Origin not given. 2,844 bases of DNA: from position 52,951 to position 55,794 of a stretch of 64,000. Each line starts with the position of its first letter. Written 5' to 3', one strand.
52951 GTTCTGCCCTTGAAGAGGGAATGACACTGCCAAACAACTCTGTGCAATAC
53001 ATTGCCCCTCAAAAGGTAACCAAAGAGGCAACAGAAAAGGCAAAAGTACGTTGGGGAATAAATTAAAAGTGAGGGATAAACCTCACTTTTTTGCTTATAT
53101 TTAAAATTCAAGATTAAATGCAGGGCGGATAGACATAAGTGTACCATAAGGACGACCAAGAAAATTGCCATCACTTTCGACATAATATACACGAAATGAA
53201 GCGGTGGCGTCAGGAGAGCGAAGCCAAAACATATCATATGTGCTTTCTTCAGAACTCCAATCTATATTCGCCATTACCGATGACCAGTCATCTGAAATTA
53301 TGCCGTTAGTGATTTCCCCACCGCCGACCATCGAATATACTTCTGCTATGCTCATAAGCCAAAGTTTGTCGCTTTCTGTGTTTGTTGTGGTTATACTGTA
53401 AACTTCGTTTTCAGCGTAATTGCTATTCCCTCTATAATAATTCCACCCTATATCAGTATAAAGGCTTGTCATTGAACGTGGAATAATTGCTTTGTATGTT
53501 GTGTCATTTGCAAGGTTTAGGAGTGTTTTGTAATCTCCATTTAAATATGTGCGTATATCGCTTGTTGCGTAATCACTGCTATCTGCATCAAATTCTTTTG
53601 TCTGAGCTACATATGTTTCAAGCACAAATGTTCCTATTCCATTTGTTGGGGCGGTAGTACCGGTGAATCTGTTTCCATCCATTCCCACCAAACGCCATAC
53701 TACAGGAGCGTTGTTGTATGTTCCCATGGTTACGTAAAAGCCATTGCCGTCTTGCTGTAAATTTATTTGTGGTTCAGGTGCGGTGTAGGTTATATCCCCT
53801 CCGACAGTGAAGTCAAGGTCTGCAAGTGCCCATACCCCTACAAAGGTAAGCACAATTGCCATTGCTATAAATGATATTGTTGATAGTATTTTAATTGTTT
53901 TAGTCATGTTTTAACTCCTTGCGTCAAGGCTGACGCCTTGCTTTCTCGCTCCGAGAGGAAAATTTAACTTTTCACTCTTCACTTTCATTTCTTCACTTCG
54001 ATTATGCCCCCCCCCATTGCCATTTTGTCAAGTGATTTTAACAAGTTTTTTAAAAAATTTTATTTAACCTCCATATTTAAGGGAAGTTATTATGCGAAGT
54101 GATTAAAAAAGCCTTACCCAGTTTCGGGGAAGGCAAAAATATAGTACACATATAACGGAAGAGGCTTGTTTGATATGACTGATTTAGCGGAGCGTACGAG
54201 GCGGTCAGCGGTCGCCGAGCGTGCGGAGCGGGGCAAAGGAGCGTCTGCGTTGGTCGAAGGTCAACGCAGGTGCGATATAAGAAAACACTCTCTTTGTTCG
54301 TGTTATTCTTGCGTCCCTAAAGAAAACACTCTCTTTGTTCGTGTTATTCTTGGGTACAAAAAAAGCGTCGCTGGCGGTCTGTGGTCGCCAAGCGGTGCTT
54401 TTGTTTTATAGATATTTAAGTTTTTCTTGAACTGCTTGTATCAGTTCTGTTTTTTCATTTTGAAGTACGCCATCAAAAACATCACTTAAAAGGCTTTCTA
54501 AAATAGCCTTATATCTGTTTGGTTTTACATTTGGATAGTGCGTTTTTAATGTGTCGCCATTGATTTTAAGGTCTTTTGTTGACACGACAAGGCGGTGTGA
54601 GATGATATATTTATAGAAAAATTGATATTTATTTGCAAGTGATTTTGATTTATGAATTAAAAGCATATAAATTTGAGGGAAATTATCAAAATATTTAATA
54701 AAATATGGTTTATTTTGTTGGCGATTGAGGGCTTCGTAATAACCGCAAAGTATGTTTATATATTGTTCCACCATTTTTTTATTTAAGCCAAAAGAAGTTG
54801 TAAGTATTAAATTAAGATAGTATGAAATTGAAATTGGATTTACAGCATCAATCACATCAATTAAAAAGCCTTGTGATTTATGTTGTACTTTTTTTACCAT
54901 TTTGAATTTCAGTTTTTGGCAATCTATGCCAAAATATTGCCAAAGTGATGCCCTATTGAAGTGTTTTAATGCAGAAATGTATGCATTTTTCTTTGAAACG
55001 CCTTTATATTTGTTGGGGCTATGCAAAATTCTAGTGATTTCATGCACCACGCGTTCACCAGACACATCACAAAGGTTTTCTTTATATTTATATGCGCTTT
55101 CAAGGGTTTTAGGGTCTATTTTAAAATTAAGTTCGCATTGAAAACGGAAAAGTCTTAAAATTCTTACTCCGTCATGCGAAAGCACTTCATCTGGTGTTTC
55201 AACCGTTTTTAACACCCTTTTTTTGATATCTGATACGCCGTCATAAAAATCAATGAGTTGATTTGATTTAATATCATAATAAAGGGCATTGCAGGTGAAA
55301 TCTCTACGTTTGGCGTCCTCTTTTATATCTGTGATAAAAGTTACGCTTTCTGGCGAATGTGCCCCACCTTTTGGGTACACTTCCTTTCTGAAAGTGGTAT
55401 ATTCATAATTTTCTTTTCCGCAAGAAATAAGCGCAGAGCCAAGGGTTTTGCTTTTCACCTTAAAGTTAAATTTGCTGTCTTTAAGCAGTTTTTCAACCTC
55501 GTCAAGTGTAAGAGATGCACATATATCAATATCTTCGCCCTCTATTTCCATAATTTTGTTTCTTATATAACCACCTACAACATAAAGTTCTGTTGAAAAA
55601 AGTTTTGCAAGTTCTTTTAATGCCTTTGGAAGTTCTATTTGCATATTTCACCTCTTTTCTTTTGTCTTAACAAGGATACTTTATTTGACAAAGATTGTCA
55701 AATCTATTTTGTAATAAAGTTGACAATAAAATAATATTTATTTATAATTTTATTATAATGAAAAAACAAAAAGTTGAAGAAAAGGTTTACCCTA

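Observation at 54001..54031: A G9 homopolymer inside the -35/-10 spacer of a near-consensus promoter: candidate phase-variable expression of an exported protein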

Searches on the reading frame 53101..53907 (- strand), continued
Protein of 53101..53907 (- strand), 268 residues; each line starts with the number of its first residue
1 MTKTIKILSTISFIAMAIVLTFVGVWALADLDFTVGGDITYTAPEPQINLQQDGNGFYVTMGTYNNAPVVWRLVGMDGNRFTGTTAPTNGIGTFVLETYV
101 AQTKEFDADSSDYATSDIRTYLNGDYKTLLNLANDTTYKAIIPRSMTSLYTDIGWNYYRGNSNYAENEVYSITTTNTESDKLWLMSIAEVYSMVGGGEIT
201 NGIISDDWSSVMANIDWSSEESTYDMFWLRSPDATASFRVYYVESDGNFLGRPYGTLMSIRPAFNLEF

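Call 63: search_protein_families(library=pfam, proteins=[L007:2021-2350:-, L011:2116-2361:-], max_evalue=0.01)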
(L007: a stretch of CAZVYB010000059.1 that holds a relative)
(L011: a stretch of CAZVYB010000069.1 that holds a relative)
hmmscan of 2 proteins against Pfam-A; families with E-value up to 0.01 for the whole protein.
L007:2021-2350:- (109 aa): 3 families
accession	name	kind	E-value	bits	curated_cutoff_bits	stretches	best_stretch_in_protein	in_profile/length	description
PF01381.28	HTH_3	-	3.6e-13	49.8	23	1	6-60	1-55/55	Helix-turn-helix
PF12844.13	HTH_19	-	3e-09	37.1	30.2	1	3-60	1-58/64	Helix-turn-helix domain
PF13560.12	HTH_31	-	7.9e-07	29.7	27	1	3-56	3-57/64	Helix-turn-helix domain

L011:2116-2361:- (81 aa): 3 families
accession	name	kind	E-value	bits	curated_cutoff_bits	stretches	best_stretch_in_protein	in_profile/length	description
PF13443.12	HTH_26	-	8.5e-07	29.6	22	1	12-69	1-58/63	Cro/C1-type HTH DNA-binding domain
PF01381.28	HTH_3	-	1.4e-06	28.6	23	1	13-68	1-55/55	Helix-turn-helix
PF12844.13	HTH_19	-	4.3e-05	23.8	30.2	1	11-64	2-54/64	Helix-turn-helix domain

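Call 71: predict_structure(alignment_id=A1)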
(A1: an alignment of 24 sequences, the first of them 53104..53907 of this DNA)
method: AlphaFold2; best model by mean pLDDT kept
length: 268 residues; sequences in the alignment: 24
mean_pLDDT: 83.0   pTM: 0.78
mean pLDDT of the five models: 83.0, 83.0, 81.8, 80.9, 70.2
residues with pLDDT >= 90: 152; 70-90: 60; 50-70: 31; < 50: 25
segments of 3 or more residues with pLDDT < 50: 1-6, 26-38, 40-42
pLDDT, mean of each block of 10 residues (from residue 1): 46 56 47 44 65 94 95 96 93 94 84 91 95 94 97 90 91 95 96 91 86 73 78 90 81 88 95
secondary structure, 60 per line:
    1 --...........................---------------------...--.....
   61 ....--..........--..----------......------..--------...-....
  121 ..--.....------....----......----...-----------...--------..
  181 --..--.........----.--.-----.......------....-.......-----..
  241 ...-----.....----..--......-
elements in order: H3-29 E51-53 E56-64 E67-76 E91-96 H117-122 H125-129 H136-139 H146-149 E154-156 E168-170 H187-195 H209-215 H222-225 E227-233 E239-243 E249-253 E262-267
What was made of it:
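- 53101..53907 (-): 268-aa membrane-anchored or secreted DUF6273 protein. Residues 1-47 are the family's conserved N-terminal module. The AlphaFold model has a helix at 3-29, a low-confidence linker and a confident domain (pLDDT 83, call 71).
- Checked: The structure model shows an N-terminal helix at residues 3-29 (call 71).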

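Call 73: fold_search(model_id=the predicted structure, library=pdb)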
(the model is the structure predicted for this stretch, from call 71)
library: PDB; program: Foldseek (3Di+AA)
matches with E <= 10: 64; with E <= 0.001: 1
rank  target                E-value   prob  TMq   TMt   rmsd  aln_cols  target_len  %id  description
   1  9qa6                  3.5e-06  1.00  0.45  0.16   8.1       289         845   15  Cryo-EM structure of Thomasclavelia ramosa IgA peptidase (IgAse) active site mutant (S32-N876) (released 2025-06-25)
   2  9tvu_w                8.9e-01  0.01  0.13  0.11  32.0       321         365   11  Structure of the Chlamydomonas reinhardtii chlororibosome (released 2026-02-18)
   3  3bdw_C                1.7e+00  0.08  0.09  0.18   3.6        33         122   12  Human CD94/NKG2A (released 2008-01-01)
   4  3bdw_A                1.7e+00  0.08  0.09  0.18   3.6        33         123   12  Human CD94/NKG2A (released 2008-01-01)
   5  1bv4_B                2.1e+00  0.10  0.11  0.25   7.9        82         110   13  APO-MANNOSE-BINDING PROTEIN-C (released 1999-01-13)
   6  7te5_A                2.6e+00  0.03  0.10  0.09   9.4        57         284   10  Crystal Structure of the Pirin Family Protein Redox-sensitive Bicupin YhaK from Yersinia pestis (released 2022-01-12)
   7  6xfq_B                2.8e+00  0.03  0.17  0.31  13.3       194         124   11  Structure of a novel antithrombotic agent Agkisacucetin in complex with the platelet glycoprotein Ib receptor (released 2021-06-23)
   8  5aeg_B                3.4e+00  0.07  0.11  0.05   4.1        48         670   10  A bacterial protein structure in glycoside hydrolase family 31. (released 2016-02-10)
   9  1a78_A                3.8e+00  0.02  0.06  0.11   8.6        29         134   21  COMPLEX OF TOAD OVARY GALECTIN WITH THIO-DIGALACTOSE (released 1998-10-14)
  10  4j6q                  4.3e+00  0.08  0.12  0.22   3.2        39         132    8  Crystal structure of calcium2+-free wild-type CD23 lectin domain (crystal form G) (released 2013-08-28)
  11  8k3g_A                4.6e+00  0.01  0.07  0.05  15.0        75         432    9  Crystal structure of non-specific phospholipase C RePLC (Rasamsonia emersonii) (released 2024-07-10)
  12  2wiu_C                4.6e+00  0.00  0.09  0.07  18.5       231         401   12  Mercury-modified bacterial persistence regulator hipBA (released 2009-07-28)
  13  4ezm_L                4.8e+00  0.06  0.11  0.20   3.0        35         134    6  Crystal structure of the human IgE-Fc(epsilon)3-4 bound to its B cell receptor derCD23 (released 2012-07-18)
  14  5jq1_A                4.8e+00  0.05  0.09  0.18   3.4        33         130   12  Efficient targeting of the asialoglycoprotein receptor by polyvalent display of a compact galactosamine mimic (released 2017-06-14)
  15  4j6k_G                4.8e+00  0.02  0.12  0.22  10.8       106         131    8  Crystal structure of calcium2+-free wild-type CD23 lectin domain (crystal form B) (released 2013-08-28)
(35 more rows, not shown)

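Call 82: find_related_loci(query=A1, collection=viral_contigs, flank=1500)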
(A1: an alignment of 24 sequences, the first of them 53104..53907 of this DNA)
Query A1 (268 aa) in viral_contigs; peptide patterns used: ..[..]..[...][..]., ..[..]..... (x = any residue, [..] = any of these).
19 stretches matched a pattern, but none encodes a relative of the query by tblastn (E <= 1e-3).

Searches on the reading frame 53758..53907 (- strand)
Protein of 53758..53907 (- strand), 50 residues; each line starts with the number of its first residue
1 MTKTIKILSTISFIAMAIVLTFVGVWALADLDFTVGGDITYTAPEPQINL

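Call 75: search_protein_representatives(protein=window:53758-53907:-)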
Query: 50 residues. Proteins with E-value up to 0.001 (for the whole library): 44; up to 1e-10: 30; up to 1e-30: 0. The best 44 are listed.
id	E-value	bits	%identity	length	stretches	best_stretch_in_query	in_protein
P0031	1.5e-20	87.0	92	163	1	1-50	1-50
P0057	6.4e-19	82.0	91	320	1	1-47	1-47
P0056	8.6e-19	81.6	91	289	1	1-47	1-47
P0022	9.1e-19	81.5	91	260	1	1-47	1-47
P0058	2.7e-18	80.0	85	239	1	1-48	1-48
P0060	2.8e-17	76.9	87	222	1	1-47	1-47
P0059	3.9e-17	76.4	85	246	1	1-47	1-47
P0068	1.6e-16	74.5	47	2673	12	4-48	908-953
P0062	1.7e-16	74.5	87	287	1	1-46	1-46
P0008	4.8e-16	73.1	84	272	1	1-50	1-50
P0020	2.5e-15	70.9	83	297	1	1-46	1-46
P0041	4.0e-15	70.2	79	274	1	1-47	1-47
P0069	1.0e-14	69.0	75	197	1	1-48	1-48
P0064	1.2e-14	68.8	79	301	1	1-47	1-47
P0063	3.0e-14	67.5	78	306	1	1-45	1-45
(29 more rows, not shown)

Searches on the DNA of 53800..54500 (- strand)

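Call 7: search_rna_families(source=window, start=53800, end=54500, threshold=evalue, max_evalue=10)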
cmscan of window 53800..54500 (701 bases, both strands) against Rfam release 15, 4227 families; matches with E-value up to 10: 7.
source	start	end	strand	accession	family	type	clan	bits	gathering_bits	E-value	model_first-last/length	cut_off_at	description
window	54008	54051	-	RF01098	RF_site9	Cis-reg; frameshift_element;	-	19.6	70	0.72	1-50/50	no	Gag/pro ribosomal frameshift site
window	53849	53901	+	RF00750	mir-458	Gene; miRNA;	-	18.8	59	0.48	12-67/78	no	mir-458 microRNA precursor family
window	54055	54134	+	RF00063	SscA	Gene;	-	15.8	60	9.8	1-96/96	no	SscA RNA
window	53923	53957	-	RF00391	RtT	Cis-reg;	-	15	45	5.3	49-83/130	no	RtT RNA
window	53975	54134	-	RF03005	lysM-TM7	Cis-reg;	-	14.6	61.5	7.5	1-138/138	no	lysM-TM7 RNA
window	53996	54088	-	RF01405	STnc490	Gene; sRNA;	-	13.3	56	5.9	1-124/124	no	STnc490 Hfq binding RNA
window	54387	54491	-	RF02546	LSU_trypano_mito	Gene; rRNA;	CL00112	10.9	60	9.4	1-561/561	no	Trypanosomatid mitochondrial large subunit ribosomal RNA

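Call 65: search_dna_similar(query=window:53905-54070:-, collection=plasmids, mode=distant, max_evalue=0.01, max_rows=10)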
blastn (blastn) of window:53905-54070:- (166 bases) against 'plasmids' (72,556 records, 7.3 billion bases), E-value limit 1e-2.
No match.

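Call 66: search_dna_similar(query=window:53905-54070:-, collection=phages, mode=distant, max_evalue=0.01, max_rows=10)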
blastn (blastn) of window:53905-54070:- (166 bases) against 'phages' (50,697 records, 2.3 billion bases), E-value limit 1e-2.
Records with a match: 1; places in all: 1; records where one place covers at least 80% of the query: 0.
Best place of each record, by identity: 80-90% 1.
By first word of the organism name: Streptococcus 1.
By host as written in the record: Streptococcus pneumoniae 09B10380 1.
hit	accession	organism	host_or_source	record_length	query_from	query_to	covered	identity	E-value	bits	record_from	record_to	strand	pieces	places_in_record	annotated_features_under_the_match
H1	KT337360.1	Streptococcus phage phiARI0578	Streptococcus pneumoniae 09B10380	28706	10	48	23%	87.2%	1e-3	49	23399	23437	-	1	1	none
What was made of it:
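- Tried and rejected: BLAST of the module found nothing relevant (calls 65, 66).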

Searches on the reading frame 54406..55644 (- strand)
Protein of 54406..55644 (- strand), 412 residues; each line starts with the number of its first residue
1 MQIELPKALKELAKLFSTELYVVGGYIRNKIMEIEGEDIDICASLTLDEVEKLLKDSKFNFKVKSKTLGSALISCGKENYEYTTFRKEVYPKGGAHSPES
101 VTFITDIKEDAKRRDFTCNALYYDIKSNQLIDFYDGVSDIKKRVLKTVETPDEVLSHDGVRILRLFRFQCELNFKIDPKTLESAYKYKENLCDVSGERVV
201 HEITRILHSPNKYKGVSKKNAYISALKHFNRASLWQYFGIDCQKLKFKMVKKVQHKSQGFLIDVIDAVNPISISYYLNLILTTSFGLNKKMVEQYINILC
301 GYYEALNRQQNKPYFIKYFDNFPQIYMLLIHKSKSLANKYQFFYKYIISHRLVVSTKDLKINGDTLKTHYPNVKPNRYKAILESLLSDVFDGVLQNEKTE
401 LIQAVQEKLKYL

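Call 5: search_protein_families(library=pfam, proteins=[window:54406-55644:-], max_evalue=0.01)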
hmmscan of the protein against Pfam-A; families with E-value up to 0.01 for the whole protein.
window:54406-55644:- (412 aa): 3 families
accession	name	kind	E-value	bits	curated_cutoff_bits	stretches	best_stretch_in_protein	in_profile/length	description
PF01743.26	PolyA_pol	-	2.1e-29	102.8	23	1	20-145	1-125/126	Poly A polymerase head domain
PF12627.12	PolyA_pol_RNAbd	-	2e-08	34.3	22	1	173-216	1-44/64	Probable RNA and SrmB- binding site of polymerase A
PF13735.12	tRNA_NucTran2_2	-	0.0022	18.4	27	1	349-404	93-148/149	tRNA nucleotidyltransferase domain 2 putative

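Call 31: find_encoding_contigs(protein=window:54406-55644:-, flank=2500, max_places=10)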
Protein window:54406-55644:- (412 aa): 8 contigs read that carry it; 4 places shown.
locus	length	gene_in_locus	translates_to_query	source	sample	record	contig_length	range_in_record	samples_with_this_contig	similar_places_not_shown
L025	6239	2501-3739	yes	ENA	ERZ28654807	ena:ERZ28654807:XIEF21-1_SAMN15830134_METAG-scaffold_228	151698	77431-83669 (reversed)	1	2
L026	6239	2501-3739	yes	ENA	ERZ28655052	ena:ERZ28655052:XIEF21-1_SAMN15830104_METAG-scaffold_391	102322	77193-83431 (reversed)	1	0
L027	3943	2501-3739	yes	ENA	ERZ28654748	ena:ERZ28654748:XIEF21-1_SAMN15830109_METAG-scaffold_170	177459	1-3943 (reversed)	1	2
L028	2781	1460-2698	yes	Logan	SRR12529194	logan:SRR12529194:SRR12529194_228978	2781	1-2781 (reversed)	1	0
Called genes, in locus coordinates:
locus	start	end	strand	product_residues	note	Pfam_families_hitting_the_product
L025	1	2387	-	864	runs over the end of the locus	PF08282:Hydrolase_3 (faint), PF00122:E1-E2_ATPase, PF00702:Hydrolase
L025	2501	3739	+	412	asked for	PF01743:PolyA_pol, PF12627:PolyA_pol_RNAbd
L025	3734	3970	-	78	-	-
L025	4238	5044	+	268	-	PF19789:DUF6273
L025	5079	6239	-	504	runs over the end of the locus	PF04294:VanW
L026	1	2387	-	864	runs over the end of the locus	PF08282:Hydrolase_3 (faint), PF00122:E1-E2_ATPase, PF00702:Hydrolase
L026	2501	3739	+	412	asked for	PF01743:PolyA_pol, PF12627:PolyA_pol_RNAbd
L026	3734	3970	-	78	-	-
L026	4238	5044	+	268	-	PF19789:DUF6273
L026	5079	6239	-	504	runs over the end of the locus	PF04294:VanW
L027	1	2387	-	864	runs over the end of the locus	PF08282:Hydrolase_3 (faint), PF00122:E1-E2_ATPase, PF00702:Hydrolase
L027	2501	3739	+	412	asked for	PF01743:PolyA_pol, PF12627:PolyA_pol_RNAbd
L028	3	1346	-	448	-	?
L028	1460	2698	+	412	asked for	PF01743:PolyA_pol, PF12627:PolyA_pol_RNAbd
